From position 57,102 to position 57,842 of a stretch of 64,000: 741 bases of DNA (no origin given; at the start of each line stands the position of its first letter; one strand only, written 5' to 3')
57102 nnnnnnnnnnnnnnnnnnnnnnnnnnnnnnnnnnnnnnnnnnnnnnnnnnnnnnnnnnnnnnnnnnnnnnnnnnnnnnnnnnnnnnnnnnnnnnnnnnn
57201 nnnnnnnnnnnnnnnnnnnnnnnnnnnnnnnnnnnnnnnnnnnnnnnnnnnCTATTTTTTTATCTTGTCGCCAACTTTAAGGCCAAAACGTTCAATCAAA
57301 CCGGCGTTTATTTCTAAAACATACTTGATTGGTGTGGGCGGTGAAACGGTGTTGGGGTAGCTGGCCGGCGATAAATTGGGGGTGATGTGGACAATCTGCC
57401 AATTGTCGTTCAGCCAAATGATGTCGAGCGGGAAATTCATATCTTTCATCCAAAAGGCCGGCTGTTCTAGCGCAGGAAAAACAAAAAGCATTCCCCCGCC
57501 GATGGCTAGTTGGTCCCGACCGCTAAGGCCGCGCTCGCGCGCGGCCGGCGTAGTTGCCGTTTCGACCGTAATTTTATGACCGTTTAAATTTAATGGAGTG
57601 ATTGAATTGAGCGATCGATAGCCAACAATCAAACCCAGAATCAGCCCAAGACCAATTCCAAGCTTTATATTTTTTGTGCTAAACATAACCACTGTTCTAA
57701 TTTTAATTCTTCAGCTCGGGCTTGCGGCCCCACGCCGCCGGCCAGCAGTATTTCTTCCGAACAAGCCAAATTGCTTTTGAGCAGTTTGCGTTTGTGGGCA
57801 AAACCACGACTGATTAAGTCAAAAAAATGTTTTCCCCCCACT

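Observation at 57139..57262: Consensus promoter and intrinsic terminator bracketing a roughly 90-nt G-rich transcript (sRNA candidate)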

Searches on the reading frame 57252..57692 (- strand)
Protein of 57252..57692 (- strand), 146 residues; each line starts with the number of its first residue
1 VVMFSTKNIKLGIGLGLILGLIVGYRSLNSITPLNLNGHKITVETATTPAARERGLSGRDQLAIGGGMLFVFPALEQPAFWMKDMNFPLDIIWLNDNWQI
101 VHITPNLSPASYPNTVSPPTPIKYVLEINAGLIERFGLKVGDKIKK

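Call 9: search_protein_families(library=pfam, proteins=[window:57252-57692:-], max_evalue=0.01)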
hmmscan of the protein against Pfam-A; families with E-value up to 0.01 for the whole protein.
window:57252-57692:- (146 aa): 1 family
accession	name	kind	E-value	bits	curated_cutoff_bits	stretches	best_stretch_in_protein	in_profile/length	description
PF02643.20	DUF192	-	6.9e-31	106.7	27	1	41-145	1-95/96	Uncharacterized ACR, COG1430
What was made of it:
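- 57252..57686 (-): Convergent DUF192 gene, the last gene of the uvrD-ksgA-DUF192 operon. Its stop codon lies inside the hairpin base. Pfam PF02643, E = 7e-31 (call 9).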

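Call 10: find_related_loci(query=window:57252-57692:-, collection=genome_contigs, flank=4000)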
Query window:57252-57692:- (146 aa) in genome_contigs; peptide patterns used: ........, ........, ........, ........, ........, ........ (x = any residue, [..] = any of these).
599 stretches matched a pattern (row limit reached: there are more); 516 encode a relative of the query (tblastn E <= 1e-3); the best 80 are kept; 80 distinct loci.
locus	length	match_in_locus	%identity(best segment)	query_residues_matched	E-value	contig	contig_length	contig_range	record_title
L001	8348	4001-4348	47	29-144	2e-36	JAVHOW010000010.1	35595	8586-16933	MAG: Candidatus Paceibacterota bacterium isolate auto_41_21 WB_2019_0_2um_435_length_35595_cov_11, whole genome shotgun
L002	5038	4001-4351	50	29-145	3e-36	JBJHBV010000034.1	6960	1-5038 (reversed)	MAG: Candidatus Vogelbacteria bacterium isolate SF2967_J5348.metabat2_refined.078 NODE_10669_length_6960_cov_1.150739, w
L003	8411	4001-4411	45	9-145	1e-35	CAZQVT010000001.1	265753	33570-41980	MAG TPA_asm: uncultured Candidatus Saccharibacteria bacterium isolate SRP285395_co1_397 genome assembly, contig: NODE_22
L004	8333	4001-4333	50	34-144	8e-35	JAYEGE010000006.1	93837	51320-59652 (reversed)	MAG: Patescibacteria group bacterium isolate MAG254 MAG254_6, whole genome shotgun sequence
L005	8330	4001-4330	53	34-143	2e-35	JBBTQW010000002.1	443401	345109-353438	MAG: Patescibacteria group bacterium isolate H41-bin100_1 H41_bin100_1_000000000002, whole genome shotgun sequence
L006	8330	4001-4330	54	36-145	3e-35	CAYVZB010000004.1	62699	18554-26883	MAG TPA_asm: uncultured Candidatus Saccharibacteria bacterium isolate SRP135725_co1_493 genome assembly, contig: NODE_35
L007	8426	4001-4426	43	5-142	6e-35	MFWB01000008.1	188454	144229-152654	MAG: Candidatus Nomurabacteria bacterium RIFOXYB1_FULL_39_16 rifoxyb1_full_scaffold_26, whole genome shotgun sequence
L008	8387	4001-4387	45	17-145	8e-35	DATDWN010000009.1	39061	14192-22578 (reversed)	MAG TPA_asm: Candidatus Paceibacterota bacterium isolate SMAG_U8111 k141_2306535, whole genome shotgun sequence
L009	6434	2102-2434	50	34-144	3e-34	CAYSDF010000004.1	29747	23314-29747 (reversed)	MAG TPA_asm: uncultured Candidatus Saccharibacteria bacterium isolate SRP193066_co2_10 genome assembly, contig: NODE_799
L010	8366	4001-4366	43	23-144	2e-34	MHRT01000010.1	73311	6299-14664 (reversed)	MAG: Candidatus Taylorbacteria bacterium RIFCSPHIGHO2_12_FULL_45_16 rifcsphigho2_12_scaffold_594, whole genome shotgun s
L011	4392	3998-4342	50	31-145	2e-34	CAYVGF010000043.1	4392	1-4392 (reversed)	MAG TPA_asm: uncultured Candidatus Saccharibacteria bacterium isolate SRP216583_co2_249 genome assembly, contig: NODE_18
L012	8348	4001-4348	44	30-145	2e-34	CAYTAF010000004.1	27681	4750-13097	MAG TPA_asm: uncultured Candidatus Saccharibacteria bacterium isolate SRP185896_co1_403 genome assembly, contig: NODE_68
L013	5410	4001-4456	40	1-145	4e-34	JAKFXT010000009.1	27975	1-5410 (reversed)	MAG: Patescibacteria group bacterium isolate ND4_Bin_14 ND4_0000062, whole genome shotgun sequence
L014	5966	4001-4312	53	40-143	8e-34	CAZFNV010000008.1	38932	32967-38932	MAG TPA_asm: uncultured Candidatus Saccharibacteria bacterium isolate SRP329715_co1_370 genome assembly, contig: NODE_13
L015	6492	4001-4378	47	20-144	8e-34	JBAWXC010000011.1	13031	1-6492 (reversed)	MAG: Candidatus Taylorbacteria bacterium isolate ELA053 MAG053_11, whole genome shotgun sequence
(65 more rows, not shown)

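Call 12: find_encoding_contigs(protein=window:57252-57692:-, flank=3000, max_places=10)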
Protein window:57252-57692:- (146 aa): no gene with exactly this product is on record in the collection.

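Call 14: find_encoding_contigs(protein=window:57252-57686:-, flank=3000, max_places=10)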
Protein window:57252-57686:- (144 aa): 14 contigs read that carry it; 7 places shown.
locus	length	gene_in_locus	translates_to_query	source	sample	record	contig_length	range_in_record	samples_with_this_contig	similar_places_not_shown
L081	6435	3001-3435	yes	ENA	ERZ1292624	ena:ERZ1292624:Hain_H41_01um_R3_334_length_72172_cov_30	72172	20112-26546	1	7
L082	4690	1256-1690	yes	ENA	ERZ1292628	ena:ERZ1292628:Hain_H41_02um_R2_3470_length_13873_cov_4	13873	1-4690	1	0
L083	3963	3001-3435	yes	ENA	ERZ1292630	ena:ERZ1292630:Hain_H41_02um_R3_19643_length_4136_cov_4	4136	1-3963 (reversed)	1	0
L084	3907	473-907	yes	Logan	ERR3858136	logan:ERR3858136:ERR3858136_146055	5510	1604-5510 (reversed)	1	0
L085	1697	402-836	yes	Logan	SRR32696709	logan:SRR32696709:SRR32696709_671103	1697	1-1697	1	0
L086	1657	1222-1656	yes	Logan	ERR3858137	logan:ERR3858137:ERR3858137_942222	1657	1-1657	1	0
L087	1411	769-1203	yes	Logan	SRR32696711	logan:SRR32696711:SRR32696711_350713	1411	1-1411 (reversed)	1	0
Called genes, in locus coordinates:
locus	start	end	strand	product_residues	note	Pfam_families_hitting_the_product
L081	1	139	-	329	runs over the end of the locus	PF01476:LysM, PF23446:LysM1_NFP_LYK (faint), PF23473:LysM3_LYK4_5, PF01476:LysM (weak), PF01551:Peptidase_M23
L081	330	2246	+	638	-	PF00580:UvrD-helicase, PF13245:AAA_19, PF13604:AAA_30 (faint), PF01443:Viral_helicase1 (faint), PF13087:AAA_12 (faint), PF13361:UvrD_C, PF13538:UvrD_C_2 (faint)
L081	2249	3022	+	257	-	PF00398:RrnaAD, PF13649:Methyltransf_25 (faint)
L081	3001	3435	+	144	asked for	PF02643:DUF192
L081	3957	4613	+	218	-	-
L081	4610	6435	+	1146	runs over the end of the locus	-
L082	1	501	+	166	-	?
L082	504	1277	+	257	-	PF00398:RrnaAD, PF13649:Methyltransf_25 (faint)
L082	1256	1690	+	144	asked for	PF02643:DUF192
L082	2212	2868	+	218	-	-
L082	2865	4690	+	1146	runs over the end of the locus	-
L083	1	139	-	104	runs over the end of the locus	?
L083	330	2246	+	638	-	PF00580:UvrD-helicase, PF13245:AAA_19, PF13604:AAA_30 (faint), PF01443:Viral_helicase1 (faint), PF13087:AAA_12 (faint), PF13361:UvrD_C, PF13538:UvrD_C_2 (faint)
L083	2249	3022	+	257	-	PF00398:RrnaAD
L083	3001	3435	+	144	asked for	PF02643:DUF192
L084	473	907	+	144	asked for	PF02643:DUF192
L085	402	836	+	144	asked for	PF02643:DUF192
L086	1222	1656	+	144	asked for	PF02643:DUF192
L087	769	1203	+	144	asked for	PF02643:DUF192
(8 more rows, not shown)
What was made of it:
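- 57252..57686 (-): Gene calls are in call 14.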

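Call 19: find_homologous_proteins(query=window:57252-57686:-, max_evalue=1e-20)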
Query window:57252-57686:- (144 aa): 907 proteins with E <= 1e-20 among 3654 candidates; the best 120 are listed.
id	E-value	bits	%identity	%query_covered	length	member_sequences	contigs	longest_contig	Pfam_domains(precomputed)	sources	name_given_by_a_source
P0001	7.3e-91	320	100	100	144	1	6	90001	PF02643.21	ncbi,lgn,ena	ncbi:MAG: DUF192 domain-containing protein [Patescibacteria group bacterium]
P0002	1.3e-74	267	84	100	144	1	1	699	PF02643.21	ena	-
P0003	2.3e-33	133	53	78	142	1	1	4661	PF02643.21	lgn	-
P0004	3.8e-33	133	54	78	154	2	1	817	PF02643.21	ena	-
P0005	9.8e-33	131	53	81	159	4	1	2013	PF02643.21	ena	-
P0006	1.9e-32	130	58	74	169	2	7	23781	PF02643.21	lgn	-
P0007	5.8e-32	129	53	83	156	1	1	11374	PF02643.21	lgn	-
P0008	2.6e-31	127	53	78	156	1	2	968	PF02643.21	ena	-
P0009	3.0e-31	126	60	72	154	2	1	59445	PF02643.21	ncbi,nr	ncbi:MAG: DUF192 domain-containing protein [Candidatus Vogelbacteria bacterium]|nr:DUF192 domain-con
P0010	4.1e-31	126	50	81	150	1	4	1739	PF02643.21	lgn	-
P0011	5.8e-31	126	54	76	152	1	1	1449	PF02643.21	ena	-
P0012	6.0e-31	125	50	81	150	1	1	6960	PF02643.21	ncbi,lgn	-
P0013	7.2e-31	125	50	80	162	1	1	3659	PF02643.21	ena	-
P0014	9.2e-31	125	51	78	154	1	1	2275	PF02643.21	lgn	-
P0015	1.8e-30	124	45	91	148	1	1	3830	PF02643.21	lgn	-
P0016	2.1e-30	124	46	86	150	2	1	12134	PF02643.21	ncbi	-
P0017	2.6e-30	123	53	77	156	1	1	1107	PF02643.21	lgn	-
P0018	6.2e-30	122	57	73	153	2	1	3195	PF02643.21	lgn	-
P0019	1.0e-29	121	45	85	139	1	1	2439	PF02643.21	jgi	jgi:uncharacterized membrane protein (UPF0127 family)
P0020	1.1e-29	121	50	76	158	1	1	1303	PF02643.21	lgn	-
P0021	1.2e-29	121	54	76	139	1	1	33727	PF02643.21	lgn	-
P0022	2.0e-29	121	47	79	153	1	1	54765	PF02643.21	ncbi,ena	-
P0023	2.8e-29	120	44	99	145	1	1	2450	PF02643.21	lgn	-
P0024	3.4e-29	120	50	79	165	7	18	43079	PF02643.21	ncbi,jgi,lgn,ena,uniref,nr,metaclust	ncbi:MAG: hypothetical protein UT40_C0009G0013 [Candidatus Woesebacteria bacterium GW2011_GWA1_39_21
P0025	4.0e-29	120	48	86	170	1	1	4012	PF02643.21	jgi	-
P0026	4.2e-29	120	50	81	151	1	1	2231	PF02643.21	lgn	-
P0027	4.4e-29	119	51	81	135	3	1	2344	PF02643.21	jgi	jgi:uncharacterized membrane protein (UPF0127 family)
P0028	4.9e-29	119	48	90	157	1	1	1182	PF02643.21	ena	-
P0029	6.2e-29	119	43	91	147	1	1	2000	PF02643.21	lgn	-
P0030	6.2e-29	119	49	79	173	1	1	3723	PF02643.21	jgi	jgi:hypothetical protein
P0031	6.6e-29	119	46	97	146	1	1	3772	PF02643.21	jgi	jgi:uncharacterized membrane protein (UPF0127 family)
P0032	6.8e-29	119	49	81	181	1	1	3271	PF02643.21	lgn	-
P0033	7.2e-29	119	44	96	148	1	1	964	PF02643.21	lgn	-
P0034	8.1e-29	119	52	82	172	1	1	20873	PF02643.21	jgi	jgi:uncharacterized membrane protein (UPF0127 family)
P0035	8.4e-29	119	47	82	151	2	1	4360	PF02643.21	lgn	-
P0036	8.7e-29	118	51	79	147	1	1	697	PF02643.21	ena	-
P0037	9.3e-29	118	48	83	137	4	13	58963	PF02643.21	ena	-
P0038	9.9e-29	118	48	83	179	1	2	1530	PF02643.21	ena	-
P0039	1.1e-28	118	45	90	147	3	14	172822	PF02643.21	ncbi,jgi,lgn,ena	ncbi:MAG TPA: DUF192 domain-containing protein [Candidatus Paceibacterota bacterium]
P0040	1.1e-28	118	44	88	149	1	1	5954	PF02643.21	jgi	jgi:hypothetical protein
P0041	1.3e-28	118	45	94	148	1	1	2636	PF02643.21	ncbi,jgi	-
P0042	1.6e-28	118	48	90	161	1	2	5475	PF02643.21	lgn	-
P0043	2.0e-28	117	50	78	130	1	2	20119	PF02643.21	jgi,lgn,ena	-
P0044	2.1e-28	117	50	80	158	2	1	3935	PF02643.21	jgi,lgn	-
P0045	2.1e-28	117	54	78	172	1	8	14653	PF02643.21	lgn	-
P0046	2.5e-28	117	50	81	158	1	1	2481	PF02643.21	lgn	-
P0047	2.6e-28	117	47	81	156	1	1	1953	PF02643.21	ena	-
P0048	2.7e-28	117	51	75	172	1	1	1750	PF02643.21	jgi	jgi:uncharacterized protein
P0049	3.2e-28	117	49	77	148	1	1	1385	PF02643.21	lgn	-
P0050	3.3e-28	117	49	80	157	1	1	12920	PF02643.21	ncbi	-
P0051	3.8e-28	116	51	77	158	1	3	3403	PF02643.21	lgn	-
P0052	3.8e-28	116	48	83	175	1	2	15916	PF02643.21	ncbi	-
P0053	4.0e-28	116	48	82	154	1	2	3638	PF02643.21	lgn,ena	-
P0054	4.0e-28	116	48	83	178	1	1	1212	PF02643.21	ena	-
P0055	4.2e-28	116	44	94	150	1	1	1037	PF02643.21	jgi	jgi:uncharacterized membrane protein (UPF0127 family)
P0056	5.0e-28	116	52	76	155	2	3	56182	PF02643.21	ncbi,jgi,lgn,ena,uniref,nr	ncbi:MAG: hypothetical protein A3B86_02905 [Candidatus Yanofskybacteria bacterium RIFCSPHIGHO2_02_FU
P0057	6.5e-28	116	54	67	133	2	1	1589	PF02643.21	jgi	jgi:uncharacterized membrane protein (UPF0127 family)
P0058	7.0e-28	116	43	94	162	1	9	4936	PF02643.21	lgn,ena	-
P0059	9.6e-28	115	44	85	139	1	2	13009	PF02643.21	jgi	jgi:hypothetical protein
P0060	1.0e-27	115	47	83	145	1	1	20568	PF02643.21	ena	-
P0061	1.0e-27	115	47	83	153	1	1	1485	PF02643.21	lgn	-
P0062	1.0e-27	115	47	83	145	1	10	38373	PF02643.21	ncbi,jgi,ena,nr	ncbi:hypothetical protein A3C60_00625 [Candidatus Nomurabacteria bacterium RIFCSPHIGHO2_02_FULL_37_4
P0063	1.1e-27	115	47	83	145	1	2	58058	PF02643.21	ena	-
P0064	1.1e-27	115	47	83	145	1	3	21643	PF02643.21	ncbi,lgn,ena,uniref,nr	ncbi:hypothetical protein A3F19_02095 [Candidatus Nomurabacteria bacterium RIFCSPHIGHO2_12_FULL_37_2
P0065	1.1e-27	115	47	78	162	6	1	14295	PF02643.21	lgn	-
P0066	1.2e-27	115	47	81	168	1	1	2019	PF02643.21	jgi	jgi:hypothetical protein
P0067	1.3e-27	115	51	76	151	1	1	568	PF02643.21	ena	-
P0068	1.3e-27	115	49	77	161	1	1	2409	PF02643.21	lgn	-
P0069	1.3e-27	115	56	69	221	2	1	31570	PF02643.21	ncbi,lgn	-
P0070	1.4e-27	115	51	70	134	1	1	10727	PF02643.21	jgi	jgi:uncharacterized protein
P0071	1.4e-27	115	42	93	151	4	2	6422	PF02643.21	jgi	jgi:uncharacterized membrane protein (UPF0127 family)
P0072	1.5e-27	114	47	81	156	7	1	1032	PF02643.21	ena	-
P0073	1.6e-27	114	45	93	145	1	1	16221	PF02643.21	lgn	-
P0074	1.6e-27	114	47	83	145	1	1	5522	PF02643.21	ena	-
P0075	1.6e-27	114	47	83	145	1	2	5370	PF02643.21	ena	-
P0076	1.6e-27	114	44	88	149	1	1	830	PF02643.21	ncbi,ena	-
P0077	1.7e-27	114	53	71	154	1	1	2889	PF02643.21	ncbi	-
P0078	1.7e-27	114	50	87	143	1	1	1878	PF02643.21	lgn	-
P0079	1.8e-27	114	45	83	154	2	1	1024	PF02643.21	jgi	-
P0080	1.9e-27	114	49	76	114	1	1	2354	PF02643.21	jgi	jgi:hypothetical protein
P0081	1.9e-27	114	50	81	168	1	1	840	PF02643.21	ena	-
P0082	2.0e-27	114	50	78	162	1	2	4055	PF02643.21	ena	-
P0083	2.3e-27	114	49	82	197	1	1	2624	PF02643.21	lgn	-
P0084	2.5e-27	114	47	82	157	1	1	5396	PF02643.21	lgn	-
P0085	2.5e-27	114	47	97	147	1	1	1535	PF02643.21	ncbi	-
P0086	2.6e-27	114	48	80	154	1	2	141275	PF02643.21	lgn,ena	-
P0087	2.6e-27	114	53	72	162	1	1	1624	PF02643.21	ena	-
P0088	2.6e-27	114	48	78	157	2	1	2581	PF02643.21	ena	-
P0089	3.2e-27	113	52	76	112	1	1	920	PF02643.21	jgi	jgi:uncharacterized membrane protein (UPF0127 family)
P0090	3.3e-27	113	44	99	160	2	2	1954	PF02643.21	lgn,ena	-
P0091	3.3e-27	113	49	79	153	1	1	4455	PF02643.21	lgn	-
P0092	3.4e-27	113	50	72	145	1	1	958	PF02643.21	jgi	jgi:uncharacterized membrane protein (UPF0127 family)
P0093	3.5e-27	113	44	96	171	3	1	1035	PF02643.21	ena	-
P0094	3.7e-27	113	47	84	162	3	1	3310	PF02643.21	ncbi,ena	-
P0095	3.9e-27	113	46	89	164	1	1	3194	PF02643.21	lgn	-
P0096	4.2e-27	113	49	77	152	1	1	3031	PF02643.21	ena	-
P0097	4.4e-27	113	44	98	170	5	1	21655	PF02643.21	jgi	-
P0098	4.6e-27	113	48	87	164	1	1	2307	PF02643.21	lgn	-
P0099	5.0e-27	113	48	78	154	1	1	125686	PF02643.21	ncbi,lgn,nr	ncbi:MAG TPA: DUF192 domain-containing protein [Candidatus Saccharimonadales bacterium]|nr:DUF192 do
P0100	5.1e-27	113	45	83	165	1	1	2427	PF02643.21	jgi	jgi:uncharacterized protein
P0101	5.1e-27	113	44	90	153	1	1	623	PF02643.21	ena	-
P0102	5.2e-27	113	50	80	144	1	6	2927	PF02643.21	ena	-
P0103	5.2e-27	113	43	89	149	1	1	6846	PF02643.21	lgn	-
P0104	5.3e-27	113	48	85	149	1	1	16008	PF02643.21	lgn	-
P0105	5.4e-27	113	48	90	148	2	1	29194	PF02643.21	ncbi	-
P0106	5.5e-27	113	46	83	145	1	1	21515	PF02643.21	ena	-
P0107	5.5e-27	113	49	81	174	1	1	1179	PF02643.21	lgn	-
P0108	6.4e-27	112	49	79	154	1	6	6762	PF02643.21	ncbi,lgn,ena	ncbi:MAG: DUF192 domain-containing protein [Patescibacteria group bacterium]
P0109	6.5e-27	112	53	65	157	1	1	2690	PF02643.21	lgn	-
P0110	6.7e-27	112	50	78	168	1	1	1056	PF02643.21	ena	-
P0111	7.2e-27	112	50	71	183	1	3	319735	PF02643.21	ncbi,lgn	-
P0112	7.2e-27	112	54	76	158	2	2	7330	PF02643.21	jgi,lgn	-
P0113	7.2e-27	112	47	81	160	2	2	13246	PF02643.21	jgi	jgi:uncharacterized membrane protein (UPF0127 family)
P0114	7.3e-27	112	42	94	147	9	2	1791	PF02643.21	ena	-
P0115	7.3e-27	112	47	81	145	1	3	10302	PF02643.21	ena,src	-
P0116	7.4e-27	112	51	74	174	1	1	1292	PF02643.21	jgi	jgi:uncharacterized protein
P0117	7.6e-27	112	51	75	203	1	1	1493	PF02643.21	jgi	jgi:uncharacterized protein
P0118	7.7e-27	112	48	81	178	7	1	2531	PF02643.21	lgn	-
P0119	7.8e-27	112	47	95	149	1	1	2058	PF02643.21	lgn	-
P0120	8.0e-27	112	41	91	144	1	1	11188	PF02643.21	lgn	-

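Call 20: find_related_loci(query=window:57252-57686:-, collection=metagenome_contigs, flank=3000)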
Query window:57252-57686:- (144 aa) in metagenome_contigs; peptide patterns used: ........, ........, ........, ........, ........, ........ (x = any residue, [..] = any of these).
599 stretches matched a pattern (row limit reached: there are more); 293 encode a relative of the query (tblastn E <= 1e-3); the best 80 are kept; 80 distinct loci.
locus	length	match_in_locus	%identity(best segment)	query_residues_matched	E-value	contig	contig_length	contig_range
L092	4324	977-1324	47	27-142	6e-38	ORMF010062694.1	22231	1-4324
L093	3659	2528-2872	50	28-142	8e-37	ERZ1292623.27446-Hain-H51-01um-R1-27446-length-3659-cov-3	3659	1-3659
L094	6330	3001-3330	53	32-141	1e-35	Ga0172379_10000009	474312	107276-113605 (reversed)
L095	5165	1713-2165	44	3-143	5e-35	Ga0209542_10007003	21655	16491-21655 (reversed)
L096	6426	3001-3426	43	3-140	3e-35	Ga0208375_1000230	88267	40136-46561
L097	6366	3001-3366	43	21-142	1e-34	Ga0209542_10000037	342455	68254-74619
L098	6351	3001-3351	48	26-142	3e-34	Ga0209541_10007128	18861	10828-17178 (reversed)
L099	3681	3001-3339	47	30-142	3e-34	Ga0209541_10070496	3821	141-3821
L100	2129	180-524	49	29-143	5e-34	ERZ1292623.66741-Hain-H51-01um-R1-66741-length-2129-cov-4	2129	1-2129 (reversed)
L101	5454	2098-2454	45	25-143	5e-34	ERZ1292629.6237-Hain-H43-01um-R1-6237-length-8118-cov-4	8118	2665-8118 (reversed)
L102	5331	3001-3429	43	2-143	5e-34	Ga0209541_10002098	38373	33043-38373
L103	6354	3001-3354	47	26-143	4e-34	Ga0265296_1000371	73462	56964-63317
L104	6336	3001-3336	47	32-143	1e-33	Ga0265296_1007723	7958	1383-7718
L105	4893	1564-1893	48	34-143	1e-33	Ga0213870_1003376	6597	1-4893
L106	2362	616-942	46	32-140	3e-33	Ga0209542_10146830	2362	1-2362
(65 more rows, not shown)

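Call 21: find_encoding_contigs(protein=P0002, flank=3000, max_places=10)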
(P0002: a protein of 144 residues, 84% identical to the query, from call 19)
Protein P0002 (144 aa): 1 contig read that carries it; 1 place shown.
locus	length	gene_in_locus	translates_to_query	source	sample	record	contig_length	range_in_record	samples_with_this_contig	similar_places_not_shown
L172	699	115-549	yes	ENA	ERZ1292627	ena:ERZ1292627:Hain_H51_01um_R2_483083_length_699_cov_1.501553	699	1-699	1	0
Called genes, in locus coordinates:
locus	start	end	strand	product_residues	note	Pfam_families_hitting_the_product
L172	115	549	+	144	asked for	PF02643:DUF192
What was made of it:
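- Tried and rejected: Only one intermediate relative turned up (P0002, 84%), on a 699-bp contig (calls 19, 21).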
